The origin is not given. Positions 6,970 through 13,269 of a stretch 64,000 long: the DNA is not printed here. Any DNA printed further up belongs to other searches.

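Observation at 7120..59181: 52-kb single ORF encoding a 17,353-aa pure HEAT-repeat solenoid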

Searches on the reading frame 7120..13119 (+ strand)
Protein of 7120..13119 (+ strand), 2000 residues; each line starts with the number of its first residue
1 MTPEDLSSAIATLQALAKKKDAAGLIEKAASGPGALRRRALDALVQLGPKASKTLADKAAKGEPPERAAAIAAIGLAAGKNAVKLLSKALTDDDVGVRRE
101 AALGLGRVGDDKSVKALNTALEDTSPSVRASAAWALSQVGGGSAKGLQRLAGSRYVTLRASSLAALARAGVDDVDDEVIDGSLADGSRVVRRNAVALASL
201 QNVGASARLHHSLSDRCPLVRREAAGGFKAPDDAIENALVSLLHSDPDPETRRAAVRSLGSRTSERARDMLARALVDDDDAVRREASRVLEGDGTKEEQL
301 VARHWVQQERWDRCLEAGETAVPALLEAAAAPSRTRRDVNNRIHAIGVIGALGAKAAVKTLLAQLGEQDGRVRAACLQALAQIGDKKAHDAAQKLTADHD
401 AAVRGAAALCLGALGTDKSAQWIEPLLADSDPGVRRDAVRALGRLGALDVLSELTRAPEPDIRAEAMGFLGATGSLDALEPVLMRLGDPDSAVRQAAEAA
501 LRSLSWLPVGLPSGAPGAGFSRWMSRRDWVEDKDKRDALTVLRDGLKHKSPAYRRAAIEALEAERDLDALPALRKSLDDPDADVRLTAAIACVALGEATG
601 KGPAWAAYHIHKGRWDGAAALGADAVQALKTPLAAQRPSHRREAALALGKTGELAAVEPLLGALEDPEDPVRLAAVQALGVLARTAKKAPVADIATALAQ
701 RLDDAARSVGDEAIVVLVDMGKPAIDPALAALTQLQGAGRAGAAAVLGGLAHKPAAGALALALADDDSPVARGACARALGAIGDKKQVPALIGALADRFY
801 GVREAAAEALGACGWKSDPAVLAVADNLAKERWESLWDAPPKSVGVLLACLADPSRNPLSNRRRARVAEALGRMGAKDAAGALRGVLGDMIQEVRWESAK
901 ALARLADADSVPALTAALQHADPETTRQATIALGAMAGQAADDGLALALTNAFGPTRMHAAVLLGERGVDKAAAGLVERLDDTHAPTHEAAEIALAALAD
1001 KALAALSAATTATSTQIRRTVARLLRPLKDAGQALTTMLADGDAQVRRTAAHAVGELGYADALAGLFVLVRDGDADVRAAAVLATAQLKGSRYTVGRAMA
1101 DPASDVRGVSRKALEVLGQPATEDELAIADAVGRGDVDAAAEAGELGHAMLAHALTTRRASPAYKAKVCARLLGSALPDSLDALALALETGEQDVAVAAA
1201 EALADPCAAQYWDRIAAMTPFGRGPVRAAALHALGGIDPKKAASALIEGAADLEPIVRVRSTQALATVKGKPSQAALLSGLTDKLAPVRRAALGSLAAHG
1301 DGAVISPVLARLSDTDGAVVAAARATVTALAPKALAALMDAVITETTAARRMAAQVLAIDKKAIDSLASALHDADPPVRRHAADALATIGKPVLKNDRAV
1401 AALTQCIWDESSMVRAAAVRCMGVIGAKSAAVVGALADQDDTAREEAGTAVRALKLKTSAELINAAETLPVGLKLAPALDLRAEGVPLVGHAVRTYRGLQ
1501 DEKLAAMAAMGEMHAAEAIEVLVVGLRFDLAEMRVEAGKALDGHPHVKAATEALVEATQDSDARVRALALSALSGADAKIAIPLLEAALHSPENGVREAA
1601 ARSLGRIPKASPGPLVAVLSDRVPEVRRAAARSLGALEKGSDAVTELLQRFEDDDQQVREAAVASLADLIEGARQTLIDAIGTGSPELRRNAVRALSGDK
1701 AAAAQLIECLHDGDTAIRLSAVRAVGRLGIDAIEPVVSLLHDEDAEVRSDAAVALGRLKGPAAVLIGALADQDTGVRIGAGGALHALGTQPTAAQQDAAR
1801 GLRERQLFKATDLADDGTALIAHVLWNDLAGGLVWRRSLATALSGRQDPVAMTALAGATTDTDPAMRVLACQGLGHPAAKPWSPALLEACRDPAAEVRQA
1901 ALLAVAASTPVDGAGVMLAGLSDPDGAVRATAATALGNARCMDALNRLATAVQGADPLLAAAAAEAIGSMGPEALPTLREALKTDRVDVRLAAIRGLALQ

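Call 6: search_protein_families(library=pfam, proteins=[window:7120-13119:+], max_evalue=0.01)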
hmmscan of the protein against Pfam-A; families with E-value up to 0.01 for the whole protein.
window:7120-13119:+ (2000 aa): 18 families
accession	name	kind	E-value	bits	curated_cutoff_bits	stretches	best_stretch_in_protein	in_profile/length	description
PF13646.12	HEAT_2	-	6.1e-166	539.7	27.7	25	359-443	2-88/88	HEAT repeats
PF02985.28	HEAT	-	2.7e-84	269.4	23.5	2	657-684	2-29/31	HEAT repeat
PF12717.13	Cnd1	-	1.6e-38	132.7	26.4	2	1361-1429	20-89/162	non-SMC mitotic condensation complex subunit 1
PF13513.12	HEAT_EZ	-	2.7e-37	127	27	3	1624-1666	1-52/55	HEAT-like repeat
PF03130.22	HEAT_PBS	-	6.1e-22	76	20.9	2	894-920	1-27/27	PBS lyase HEAT-like repeat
PF00514.29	Arm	-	4.5e-20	71.4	20.6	0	1732-1758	13-39/41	Armadillo/beta-catenin-like repeat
PF20168.4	PDS5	-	2.4e-17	62.6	27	2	1582-1758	244-387/1053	Sister chromatid cohesion protein PDS5 protein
PF01602.26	Adaptin_N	-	7.6e-13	48.3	37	0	1363-1423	80-139/524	Adaptin N terminal region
PF21581.3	SCD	-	2.9e-10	40.8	27.5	0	1617-1651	37-70/75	Stromalin conservative domain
PF12755.13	Vac14_Fab1_bd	-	6.7e-10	39.9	22.1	0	1642-1679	27-64/97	Vacuolar 14 Fab1-binding region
PF25786.1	HEAT_GCN1_C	-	2.6e-08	34.5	27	0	1361-1422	66-132/151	GCN1-like, C-terminal HEAT repeats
PF25757.1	TPR_DNAAF5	-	9.7e-08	32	27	1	657-715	170-228/288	Dynein axonemal assembly factor 5-like, TPR repeats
PF11865.14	mTOR_dom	-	1.4e-07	32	27.6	0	429-449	22-42/160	Serine/threonine-protein kinase mTOR domain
PF10363.15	RTP1_C1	-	1.8e-07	31.6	25.9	0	1645-1742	2-81/112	Required for nuclear transport of RNA pol II C-terminus 1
PF01347.28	Vitellogenin_N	-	0.001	18.2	24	0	654-688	495-529/590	Lipoprotein amino terminal region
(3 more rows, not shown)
